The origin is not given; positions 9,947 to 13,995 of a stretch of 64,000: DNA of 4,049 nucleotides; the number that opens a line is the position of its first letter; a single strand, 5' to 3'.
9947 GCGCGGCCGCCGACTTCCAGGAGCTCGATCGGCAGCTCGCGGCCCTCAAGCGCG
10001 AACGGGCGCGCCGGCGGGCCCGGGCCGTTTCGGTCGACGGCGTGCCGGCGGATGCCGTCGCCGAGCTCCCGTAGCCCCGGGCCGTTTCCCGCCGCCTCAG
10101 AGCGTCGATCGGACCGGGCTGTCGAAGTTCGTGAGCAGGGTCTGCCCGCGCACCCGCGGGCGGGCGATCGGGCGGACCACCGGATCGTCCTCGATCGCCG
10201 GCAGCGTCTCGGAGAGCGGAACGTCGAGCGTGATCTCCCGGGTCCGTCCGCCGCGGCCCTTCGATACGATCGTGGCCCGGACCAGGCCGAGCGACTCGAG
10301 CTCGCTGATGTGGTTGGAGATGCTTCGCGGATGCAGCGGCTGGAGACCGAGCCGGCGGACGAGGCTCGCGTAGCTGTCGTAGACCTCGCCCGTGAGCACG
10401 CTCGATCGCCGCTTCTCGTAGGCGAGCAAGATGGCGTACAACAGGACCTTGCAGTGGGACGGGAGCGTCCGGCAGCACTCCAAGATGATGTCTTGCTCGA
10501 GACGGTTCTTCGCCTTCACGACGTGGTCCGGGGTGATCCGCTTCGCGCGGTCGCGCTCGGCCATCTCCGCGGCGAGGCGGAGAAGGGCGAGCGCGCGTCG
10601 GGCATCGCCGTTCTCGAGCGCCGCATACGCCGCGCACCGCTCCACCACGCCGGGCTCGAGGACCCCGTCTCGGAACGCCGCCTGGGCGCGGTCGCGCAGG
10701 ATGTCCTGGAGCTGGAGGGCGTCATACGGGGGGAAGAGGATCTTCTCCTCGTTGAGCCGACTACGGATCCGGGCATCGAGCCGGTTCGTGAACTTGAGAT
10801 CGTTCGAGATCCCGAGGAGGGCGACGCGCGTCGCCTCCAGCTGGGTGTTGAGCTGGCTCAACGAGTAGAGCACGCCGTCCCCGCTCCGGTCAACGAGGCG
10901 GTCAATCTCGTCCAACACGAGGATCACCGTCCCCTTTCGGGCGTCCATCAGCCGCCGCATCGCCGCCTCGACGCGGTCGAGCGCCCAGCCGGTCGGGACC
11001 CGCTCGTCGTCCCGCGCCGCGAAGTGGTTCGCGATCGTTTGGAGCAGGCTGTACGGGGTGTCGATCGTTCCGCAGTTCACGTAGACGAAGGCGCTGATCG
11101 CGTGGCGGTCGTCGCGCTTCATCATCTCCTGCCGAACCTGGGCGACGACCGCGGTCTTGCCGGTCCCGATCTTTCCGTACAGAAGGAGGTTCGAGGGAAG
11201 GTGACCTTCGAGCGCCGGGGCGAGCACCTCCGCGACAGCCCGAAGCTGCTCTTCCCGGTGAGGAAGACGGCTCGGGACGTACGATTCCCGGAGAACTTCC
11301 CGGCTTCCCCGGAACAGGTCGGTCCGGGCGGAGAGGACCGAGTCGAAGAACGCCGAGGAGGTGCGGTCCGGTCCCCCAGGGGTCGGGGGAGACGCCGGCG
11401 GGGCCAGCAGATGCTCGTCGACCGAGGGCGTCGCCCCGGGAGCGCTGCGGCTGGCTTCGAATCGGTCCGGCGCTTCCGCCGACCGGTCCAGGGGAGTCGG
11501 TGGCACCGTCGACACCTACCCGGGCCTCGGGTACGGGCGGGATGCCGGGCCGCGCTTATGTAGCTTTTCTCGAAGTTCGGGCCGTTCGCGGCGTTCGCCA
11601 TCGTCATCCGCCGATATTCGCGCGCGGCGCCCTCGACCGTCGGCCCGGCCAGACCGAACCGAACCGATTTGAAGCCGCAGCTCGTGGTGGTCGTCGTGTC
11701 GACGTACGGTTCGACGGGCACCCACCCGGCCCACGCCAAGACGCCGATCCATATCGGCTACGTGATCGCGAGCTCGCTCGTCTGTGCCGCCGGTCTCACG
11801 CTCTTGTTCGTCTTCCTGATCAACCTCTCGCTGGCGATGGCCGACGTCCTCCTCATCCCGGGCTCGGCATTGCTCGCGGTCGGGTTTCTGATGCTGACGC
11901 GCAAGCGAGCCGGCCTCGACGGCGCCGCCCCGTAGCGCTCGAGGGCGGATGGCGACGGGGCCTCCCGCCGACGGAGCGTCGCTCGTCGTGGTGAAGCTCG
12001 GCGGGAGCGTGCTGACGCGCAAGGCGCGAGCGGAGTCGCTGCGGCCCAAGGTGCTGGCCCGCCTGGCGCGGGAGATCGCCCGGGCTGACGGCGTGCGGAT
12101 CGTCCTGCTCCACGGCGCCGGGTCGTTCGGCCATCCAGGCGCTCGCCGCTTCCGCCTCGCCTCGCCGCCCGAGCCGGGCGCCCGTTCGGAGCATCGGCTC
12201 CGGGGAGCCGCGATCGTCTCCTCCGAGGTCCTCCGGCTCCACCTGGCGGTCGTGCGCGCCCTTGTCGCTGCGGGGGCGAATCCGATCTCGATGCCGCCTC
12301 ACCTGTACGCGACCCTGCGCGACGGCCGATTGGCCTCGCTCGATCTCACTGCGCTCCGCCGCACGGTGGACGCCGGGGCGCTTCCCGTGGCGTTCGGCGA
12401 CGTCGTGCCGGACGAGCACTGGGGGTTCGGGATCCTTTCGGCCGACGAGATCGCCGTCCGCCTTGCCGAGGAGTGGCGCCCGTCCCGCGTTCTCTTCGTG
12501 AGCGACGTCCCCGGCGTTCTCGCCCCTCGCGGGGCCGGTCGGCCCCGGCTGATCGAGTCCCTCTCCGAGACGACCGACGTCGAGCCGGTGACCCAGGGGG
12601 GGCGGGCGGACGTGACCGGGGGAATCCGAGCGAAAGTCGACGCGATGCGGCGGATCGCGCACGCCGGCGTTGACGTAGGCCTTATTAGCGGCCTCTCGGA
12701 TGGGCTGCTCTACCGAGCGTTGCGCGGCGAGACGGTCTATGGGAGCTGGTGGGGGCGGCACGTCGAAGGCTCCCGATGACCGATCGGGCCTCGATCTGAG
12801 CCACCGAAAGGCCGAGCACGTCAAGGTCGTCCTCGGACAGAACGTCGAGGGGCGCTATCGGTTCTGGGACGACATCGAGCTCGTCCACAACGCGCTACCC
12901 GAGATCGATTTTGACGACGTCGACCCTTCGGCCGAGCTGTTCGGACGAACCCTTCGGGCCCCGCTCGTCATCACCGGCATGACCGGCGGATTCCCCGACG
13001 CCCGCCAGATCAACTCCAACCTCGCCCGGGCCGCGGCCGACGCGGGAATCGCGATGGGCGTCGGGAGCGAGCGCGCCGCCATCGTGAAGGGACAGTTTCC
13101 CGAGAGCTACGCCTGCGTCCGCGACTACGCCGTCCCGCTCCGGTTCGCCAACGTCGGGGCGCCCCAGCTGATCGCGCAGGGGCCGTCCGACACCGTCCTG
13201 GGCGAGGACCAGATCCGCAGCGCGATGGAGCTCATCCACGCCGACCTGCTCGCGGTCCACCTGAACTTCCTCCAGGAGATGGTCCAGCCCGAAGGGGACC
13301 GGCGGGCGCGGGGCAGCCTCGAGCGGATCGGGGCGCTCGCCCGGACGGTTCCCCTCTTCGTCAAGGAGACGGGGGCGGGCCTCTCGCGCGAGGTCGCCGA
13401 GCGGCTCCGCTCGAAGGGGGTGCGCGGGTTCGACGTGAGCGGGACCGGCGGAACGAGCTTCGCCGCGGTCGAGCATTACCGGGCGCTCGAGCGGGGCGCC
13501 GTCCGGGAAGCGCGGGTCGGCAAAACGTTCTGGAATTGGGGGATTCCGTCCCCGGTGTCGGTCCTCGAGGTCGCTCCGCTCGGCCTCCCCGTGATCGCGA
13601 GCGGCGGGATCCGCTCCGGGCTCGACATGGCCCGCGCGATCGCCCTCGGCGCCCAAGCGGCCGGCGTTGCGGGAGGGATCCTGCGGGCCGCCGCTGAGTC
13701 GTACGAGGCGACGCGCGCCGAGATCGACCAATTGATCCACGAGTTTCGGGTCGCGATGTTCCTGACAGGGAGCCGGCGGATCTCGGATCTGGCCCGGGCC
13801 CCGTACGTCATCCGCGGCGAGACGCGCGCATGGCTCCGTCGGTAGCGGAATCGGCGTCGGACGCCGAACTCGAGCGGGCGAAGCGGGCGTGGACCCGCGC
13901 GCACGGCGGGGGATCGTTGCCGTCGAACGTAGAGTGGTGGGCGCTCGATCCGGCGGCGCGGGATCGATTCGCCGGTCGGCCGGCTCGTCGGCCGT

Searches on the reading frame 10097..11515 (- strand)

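Call 82: search_protein_families(library=ncbifam, proteins=[window:10097-11515:-], max_evalue=1e-10)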
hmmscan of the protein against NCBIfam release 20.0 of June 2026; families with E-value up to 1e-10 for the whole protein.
window:10097-11515:- (472 aa): 5 families
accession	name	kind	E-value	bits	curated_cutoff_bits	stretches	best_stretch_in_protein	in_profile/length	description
NF001625.0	PRK00411.1-3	equivalog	3.1e-139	464.3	501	1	54-454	8-406/415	ORC1-type DNA replication protein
TIGR02928.1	TIGR02928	subfamily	1.7e-113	379.2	181.3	1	71-430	4-366/366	orc1/cdc6 family replication initiation protein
NF001623.0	PRK00411.1-1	equivalog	1.9e-56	191.6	311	1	67-439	17-396/411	ORC1-type DNA replication protein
NF001624.0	PRK00411.1-2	subfamily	2.1e-55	188.1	354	1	65-431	11-362/374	ORC1-type DNA replication protein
NF001626.0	PRK00411.1-5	equivalog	9.6e-37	126.6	417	1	59-431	8-364/374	ORC1-type DNA replication protein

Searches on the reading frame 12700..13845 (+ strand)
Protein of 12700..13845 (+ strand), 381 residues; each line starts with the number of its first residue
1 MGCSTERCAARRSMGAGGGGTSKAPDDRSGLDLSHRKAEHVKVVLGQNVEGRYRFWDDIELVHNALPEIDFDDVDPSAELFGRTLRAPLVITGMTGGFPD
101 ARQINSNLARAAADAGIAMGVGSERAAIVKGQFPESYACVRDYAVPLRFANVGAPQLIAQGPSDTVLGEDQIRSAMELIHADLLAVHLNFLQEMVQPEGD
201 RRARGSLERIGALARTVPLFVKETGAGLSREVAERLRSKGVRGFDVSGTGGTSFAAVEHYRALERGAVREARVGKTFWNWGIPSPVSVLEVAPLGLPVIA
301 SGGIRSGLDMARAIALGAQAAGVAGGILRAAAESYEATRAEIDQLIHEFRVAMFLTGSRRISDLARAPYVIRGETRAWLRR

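Call 82: search_protein_families(library=ncbifam, proteins=[window:12700-13845:+], max_evalue=1e-10)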
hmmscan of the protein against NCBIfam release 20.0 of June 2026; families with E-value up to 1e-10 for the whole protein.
window:12700-13845:+ (381 aa): 3 families
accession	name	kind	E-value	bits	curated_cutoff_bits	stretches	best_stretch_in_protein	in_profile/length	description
TIGR02151.1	IPP_isom_2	equivalog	9.1e-109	363.5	281.3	1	35-372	1-337/338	type 2 isopentenyl-diphosphate Delta-isomerase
NF008398.0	PRK11197.1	subfamily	9.6e-12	44.3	376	0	296-367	301-373/381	L-lactate dehydrogenase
NF033901.1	L_lactate_LldD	exception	3.7e-11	42.7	550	0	296-367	301-373/377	FMN-dependent L-lactate dehydrogenase LldD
